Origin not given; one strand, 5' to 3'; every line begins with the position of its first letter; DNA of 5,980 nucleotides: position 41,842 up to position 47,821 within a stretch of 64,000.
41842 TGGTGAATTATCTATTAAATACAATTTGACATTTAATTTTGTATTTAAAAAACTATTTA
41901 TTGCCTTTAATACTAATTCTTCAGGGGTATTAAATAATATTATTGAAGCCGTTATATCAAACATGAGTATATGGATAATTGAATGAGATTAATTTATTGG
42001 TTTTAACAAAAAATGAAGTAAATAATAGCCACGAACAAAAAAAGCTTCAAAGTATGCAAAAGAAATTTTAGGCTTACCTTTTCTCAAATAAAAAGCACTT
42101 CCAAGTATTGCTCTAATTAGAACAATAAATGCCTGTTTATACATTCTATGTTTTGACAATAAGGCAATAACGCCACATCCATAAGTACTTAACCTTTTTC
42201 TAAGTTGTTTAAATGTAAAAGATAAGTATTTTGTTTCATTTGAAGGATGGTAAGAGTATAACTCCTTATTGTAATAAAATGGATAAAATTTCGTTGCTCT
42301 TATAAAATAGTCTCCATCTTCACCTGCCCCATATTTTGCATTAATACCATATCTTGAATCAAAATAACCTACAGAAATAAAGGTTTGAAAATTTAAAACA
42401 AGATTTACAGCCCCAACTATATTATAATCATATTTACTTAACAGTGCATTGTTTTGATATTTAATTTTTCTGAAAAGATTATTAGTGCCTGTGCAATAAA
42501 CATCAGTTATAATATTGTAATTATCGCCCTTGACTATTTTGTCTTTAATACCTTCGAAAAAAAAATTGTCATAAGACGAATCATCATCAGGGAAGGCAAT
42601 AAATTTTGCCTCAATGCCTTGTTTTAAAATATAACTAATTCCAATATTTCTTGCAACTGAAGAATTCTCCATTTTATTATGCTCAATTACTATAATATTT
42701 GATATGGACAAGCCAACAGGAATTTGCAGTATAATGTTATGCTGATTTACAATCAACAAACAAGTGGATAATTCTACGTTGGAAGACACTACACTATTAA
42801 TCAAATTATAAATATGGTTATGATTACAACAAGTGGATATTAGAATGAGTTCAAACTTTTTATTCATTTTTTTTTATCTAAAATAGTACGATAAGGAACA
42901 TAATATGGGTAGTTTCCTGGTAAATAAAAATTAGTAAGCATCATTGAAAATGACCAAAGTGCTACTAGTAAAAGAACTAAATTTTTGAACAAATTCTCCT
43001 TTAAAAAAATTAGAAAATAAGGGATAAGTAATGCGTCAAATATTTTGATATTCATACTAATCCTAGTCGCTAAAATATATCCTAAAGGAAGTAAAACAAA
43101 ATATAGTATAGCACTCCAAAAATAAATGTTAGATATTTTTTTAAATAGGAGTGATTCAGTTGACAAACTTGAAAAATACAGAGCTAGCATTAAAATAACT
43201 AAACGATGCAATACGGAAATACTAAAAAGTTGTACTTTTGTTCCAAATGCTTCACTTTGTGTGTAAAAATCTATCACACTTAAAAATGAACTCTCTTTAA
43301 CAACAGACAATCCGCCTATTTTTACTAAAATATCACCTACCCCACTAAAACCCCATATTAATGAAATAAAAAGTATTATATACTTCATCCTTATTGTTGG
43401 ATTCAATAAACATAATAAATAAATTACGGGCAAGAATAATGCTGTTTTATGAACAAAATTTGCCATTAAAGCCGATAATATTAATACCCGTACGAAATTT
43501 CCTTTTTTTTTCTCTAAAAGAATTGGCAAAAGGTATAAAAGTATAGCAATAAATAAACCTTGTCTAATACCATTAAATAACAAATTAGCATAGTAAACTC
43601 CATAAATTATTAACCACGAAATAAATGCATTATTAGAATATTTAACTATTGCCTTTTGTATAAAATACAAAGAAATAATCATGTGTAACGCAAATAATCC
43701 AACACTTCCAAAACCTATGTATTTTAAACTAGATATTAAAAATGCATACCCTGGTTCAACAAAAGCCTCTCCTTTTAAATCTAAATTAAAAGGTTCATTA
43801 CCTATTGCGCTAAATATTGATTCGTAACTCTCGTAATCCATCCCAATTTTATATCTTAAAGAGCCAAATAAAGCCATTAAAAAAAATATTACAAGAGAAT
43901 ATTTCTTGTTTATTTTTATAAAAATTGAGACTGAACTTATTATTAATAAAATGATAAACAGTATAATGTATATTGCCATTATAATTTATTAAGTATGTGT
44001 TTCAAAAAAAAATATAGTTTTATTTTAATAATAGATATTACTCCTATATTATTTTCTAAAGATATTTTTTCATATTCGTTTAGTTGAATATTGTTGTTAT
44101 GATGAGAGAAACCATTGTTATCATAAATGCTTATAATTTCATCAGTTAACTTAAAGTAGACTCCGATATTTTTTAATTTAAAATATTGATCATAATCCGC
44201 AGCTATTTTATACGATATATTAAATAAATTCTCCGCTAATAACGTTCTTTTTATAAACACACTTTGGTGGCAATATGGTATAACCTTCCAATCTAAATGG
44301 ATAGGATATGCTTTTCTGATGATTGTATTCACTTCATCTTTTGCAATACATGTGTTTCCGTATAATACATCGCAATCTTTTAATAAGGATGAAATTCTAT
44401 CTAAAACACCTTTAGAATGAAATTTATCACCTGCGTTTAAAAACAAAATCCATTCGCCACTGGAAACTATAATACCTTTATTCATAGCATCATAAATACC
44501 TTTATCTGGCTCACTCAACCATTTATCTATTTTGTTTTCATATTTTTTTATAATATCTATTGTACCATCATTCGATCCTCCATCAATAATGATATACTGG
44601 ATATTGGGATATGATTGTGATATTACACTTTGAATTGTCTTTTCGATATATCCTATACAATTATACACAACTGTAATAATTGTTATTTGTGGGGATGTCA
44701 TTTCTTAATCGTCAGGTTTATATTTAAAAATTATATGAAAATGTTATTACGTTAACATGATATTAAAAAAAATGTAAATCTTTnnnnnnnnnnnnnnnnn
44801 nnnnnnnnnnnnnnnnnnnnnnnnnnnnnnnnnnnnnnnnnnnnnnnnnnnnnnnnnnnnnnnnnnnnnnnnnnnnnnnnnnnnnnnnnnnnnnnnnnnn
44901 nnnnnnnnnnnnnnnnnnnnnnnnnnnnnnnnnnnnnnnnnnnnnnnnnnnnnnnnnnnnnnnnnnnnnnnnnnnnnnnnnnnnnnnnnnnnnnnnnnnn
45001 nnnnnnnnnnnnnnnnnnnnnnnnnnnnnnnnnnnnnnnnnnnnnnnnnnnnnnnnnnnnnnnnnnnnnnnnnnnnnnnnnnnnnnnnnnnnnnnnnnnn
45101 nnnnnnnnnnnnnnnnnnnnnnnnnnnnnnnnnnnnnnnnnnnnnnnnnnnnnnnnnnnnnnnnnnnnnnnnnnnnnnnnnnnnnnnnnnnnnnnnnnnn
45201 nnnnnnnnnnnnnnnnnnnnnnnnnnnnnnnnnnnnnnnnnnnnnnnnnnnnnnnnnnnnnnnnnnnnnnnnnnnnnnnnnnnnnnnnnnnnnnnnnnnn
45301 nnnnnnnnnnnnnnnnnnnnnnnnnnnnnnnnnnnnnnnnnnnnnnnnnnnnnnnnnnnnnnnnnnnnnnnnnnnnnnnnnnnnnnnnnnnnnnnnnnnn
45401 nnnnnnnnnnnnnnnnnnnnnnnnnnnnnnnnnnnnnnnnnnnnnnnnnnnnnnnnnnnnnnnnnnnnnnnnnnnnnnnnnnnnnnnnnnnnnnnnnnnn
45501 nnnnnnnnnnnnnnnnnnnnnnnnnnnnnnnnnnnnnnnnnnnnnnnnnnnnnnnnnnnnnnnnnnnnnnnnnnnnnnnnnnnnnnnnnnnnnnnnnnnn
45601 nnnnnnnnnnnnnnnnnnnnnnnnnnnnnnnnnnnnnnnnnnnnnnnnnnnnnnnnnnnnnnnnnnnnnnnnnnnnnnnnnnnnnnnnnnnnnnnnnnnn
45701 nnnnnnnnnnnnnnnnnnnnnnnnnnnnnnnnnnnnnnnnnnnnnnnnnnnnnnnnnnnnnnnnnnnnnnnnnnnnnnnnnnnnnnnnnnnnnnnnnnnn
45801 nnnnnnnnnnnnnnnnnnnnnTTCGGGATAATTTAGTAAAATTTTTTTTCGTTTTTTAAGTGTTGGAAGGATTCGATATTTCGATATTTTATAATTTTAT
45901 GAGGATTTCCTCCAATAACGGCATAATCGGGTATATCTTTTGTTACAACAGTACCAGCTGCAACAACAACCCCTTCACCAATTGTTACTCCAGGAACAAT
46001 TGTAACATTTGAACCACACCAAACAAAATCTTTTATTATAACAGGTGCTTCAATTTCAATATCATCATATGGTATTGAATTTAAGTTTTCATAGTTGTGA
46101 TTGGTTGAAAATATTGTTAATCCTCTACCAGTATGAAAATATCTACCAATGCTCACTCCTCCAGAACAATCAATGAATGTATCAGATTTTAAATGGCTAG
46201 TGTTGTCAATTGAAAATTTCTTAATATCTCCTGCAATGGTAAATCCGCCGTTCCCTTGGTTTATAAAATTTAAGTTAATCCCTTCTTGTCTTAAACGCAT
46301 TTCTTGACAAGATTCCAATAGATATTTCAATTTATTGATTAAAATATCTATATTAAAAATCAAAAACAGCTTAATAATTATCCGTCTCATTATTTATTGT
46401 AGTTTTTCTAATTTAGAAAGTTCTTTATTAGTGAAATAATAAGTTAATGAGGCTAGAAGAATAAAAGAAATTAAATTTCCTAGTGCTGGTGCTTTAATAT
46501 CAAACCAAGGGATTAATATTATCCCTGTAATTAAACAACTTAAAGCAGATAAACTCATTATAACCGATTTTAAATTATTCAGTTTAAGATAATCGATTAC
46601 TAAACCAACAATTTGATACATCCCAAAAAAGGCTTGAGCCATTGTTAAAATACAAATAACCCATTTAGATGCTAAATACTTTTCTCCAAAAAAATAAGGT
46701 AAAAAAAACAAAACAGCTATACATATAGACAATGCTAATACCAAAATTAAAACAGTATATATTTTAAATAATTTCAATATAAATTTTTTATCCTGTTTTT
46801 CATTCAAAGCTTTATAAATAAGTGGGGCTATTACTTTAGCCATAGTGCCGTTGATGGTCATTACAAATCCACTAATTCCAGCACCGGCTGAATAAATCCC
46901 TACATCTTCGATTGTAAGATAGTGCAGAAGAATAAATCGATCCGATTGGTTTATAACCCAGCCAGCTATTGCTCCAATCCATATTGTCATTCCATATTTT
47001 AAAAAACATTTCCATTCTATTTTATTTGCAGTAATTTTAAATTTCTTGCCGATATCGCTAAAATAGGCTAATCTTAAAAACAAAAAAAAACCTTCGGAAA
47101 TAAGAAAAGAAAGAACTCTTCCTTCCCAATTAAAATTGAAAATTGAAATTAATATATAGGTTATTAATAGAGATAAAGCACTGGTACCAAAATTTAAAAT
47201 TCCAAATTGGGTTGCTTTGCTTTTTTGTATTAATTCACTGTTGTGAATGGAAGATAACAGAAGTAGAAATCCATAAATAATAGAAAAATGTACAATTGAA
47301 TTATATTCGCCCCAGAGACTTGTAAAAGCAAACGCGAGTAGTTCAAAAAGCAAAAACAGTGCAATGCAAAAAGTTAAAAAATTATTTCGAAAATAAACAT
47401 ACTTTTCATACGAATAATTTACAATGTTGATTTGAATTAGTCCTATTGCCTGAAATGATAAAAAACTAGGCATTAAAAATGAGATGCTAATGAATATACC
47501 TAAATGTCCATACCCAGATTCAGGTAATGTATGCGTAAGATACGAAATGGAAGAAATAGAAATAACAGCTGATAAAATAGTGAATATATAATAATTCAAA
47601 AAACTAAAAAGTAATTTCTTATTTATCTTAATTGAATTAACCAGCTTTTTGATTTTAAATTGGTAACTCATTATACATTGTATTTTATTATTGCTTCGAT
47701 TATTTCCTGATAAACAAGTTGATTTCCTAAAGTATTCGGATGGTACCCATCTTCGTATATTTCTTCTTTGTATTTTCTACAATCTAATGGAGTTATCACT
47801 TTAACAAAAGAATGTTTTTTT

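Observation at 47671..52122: Unassigned redox/tailoring block after the legionaminic-acid genes: candidate route to an undescribed nonulosonic acid derivative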

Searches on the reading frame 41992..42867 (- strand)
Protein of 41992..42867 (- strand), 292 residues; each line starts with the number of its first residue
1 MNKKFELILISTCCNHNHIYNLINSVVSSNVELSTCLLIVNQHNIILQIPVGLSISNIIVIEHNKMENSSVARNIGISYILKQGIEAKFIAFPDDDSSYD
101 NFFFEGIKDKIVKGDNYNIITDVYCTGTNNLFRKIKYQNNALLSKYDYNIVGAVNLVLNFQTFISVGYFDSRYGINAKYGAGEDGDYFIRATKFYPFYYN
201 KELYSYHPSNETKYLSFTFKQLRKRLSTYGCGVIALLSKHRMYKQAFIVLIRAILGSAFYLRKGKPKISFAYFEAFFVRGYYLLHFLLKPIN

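Call 88: search_protein_families(library=ncbifam, proteins=[window:41992-42867:-], max_evalue=1e-10)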
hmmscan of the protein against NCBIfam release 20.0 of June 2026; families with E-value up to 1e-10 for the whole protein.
window:41992-42867:- (292 aa): 0 families

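Call 98: search_protein_families(library=pfam, proteins=[window:41992-42867:-], max_evalue=0.1)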
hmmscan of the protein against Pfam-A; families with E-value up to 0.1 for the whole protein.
window:41992-42867:- (292 aa): 1 family
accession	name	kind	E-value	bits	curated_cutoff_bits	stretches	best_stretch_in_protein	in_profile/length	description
PF00535.33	Glycos_transf_2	-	0.00069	20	23.3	1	56-138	53-130/168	Glycosyl transferase family 2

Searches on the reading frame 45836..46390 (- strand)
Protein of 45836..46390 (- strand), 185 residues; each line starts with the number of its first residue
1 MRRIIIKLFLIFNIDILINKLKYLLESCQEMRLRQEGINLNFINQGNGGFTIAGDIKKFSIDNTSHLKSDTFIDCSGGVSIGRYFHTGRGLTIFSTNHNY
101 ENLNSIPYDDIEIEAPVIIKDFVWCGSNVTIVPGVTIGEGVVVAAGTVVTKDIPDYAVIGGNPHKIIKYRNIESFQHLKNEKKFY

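Call 88: search_protein_families(library=ncbifam, proteins=[window:45836-46390:-], max_evalue=1e-10)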
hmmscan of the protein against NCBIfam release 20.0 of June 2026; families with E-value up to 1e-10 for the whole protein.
window:45836-46390:- (185 aa): 17 families
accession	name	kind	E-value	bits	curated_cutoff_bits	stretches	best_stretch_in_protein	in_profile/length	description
NF007240.0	PRK09677.1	equivalog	1.6e-20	73.5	243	1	60-174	67-188/192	putative lipopolysaccharide biosynthesis O-acetyl transferase WbbJ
NF000311.1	Vat_ABCDEFH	equivalog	3.5e-18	65.9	300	1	108-172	102-166/201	Vat family streptogramin A O-acetyltransferase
NF007499.0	PRK10092.1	equivalog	8.4e-18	64.8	314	1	78-168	93-181/183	maltose O-acetyltransferase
NF058585.1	HptprglPActTf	PfamEq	6.5e-16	58.4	300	1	117-176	107-166/172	heptaprenylglyceryl phosphate O-acetyltransferase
TIGR03308.1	phn_thr-fam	hypoth_equivalog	2.1e-15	57.1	201.65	1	115-173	107-165/204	phosphonate metabolim protein, transferase hexapeptide repeat family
TIGR03532.1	DapD_Ac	equivalog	5.4e-15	55.6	231.75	1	115-169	159-213/231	2,3,4,5-tetrahydropyridine-2,6-dicarboxylate N-acetyltransferase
NF033468.1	stregram_VatI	exception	1.2e-14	54.6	415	1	107-171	103-167/208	streptogramin A O-acetyltransferase Vat(I)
NF000490.1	chloram_CatB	equivalog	2.5e-14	53.1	350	1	116-172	110-166/210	type B chloramphenicol O-acetyltransferase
NF000097.1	stregram_VatC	exception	3e-14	53.4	425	1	109-170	111-172/212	streptogramin A O-acetyltransferase Vat(C)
NF000504.1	stregram_VatH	exception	3.6e-14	53.1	475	1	98-174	100-175/216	streptogramin A O-acetyltransferase Vat(H)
NF000101.1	stregram_VatA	exception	3.8e-14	52.8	450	1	109-171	111-173/219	streptogramin A O-acetyltransferase Vat(A)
NF000020.1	stregram_VatE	exception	7.5e-14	51.8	450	1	110-169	109-168/214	streptogramin A O-acetyltransferase Vat(E)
NF000111.1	stregram_VatD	exception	8.7e-14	51.8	400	1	108-170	105-167/209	streptogramin A O-acetyltransferase Vat(D)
NF000147.1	stregram_VatF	exception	1e-13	51.3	400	1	109-170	113-174/221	streptogramin A O-acetyltransferase Vat(F)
NF007797.0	PRK10502.1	subfamily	2.5e-13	50.1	192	1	60-172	74-181/183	WcaF family extracellular polysaccharide biosynthesis acetyltransferase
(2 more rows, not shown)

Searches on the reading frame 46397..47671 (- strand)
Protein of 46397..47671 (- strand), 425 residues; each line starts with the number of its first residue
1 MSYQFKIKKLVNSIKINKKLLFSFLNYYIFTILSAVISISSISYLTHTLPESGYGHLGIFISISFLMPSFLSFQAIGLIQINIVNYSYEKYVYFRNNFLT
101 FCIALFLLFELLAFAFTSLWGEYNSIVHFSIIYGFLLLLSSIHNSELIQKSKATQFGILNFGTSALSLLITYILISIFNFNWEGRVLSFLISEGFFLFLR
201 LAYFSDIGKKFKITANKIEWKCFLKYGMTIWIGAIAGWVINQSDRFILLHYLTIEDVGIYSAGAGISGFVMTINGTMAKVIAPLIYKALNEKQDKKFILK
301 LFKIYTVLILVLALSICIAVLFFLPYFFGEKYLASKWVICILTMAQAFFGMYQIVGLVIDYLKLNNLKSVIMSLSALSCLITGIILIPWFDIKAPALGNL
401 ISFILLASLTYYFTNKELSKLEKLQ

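Call 4: search_protein_families(library=pfam, proteins=[window:46397-47671:-], max_evalue=0.01)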
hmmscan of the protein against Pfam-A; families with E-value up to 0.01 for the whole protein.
window:46397-47671:- (425 aa): 1 family
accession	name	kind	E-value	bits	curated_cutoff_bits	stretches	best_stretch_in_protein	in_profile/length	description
PF01943.22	Polysacc_synt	-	1.3e-09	38.3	28.2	2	29-287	10-272/274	Polysaccharide biosynthesis protein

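Call 5: search_protein_families(library=ncbifam, proteins=[window:46397-47671:-], max_evalue=0.01)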
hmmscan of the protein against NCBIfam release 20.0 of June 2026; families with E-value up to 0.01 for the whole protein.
window:46397-47671:- (425 aa): 1 family
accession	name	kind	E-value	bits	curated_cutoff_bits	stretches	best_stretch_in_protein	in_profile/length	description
NF041871.1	Wzx_EPS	equivalog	0.0053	15.5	800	1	185-338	168-321/492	exopolysaccharide biosynthesis flippase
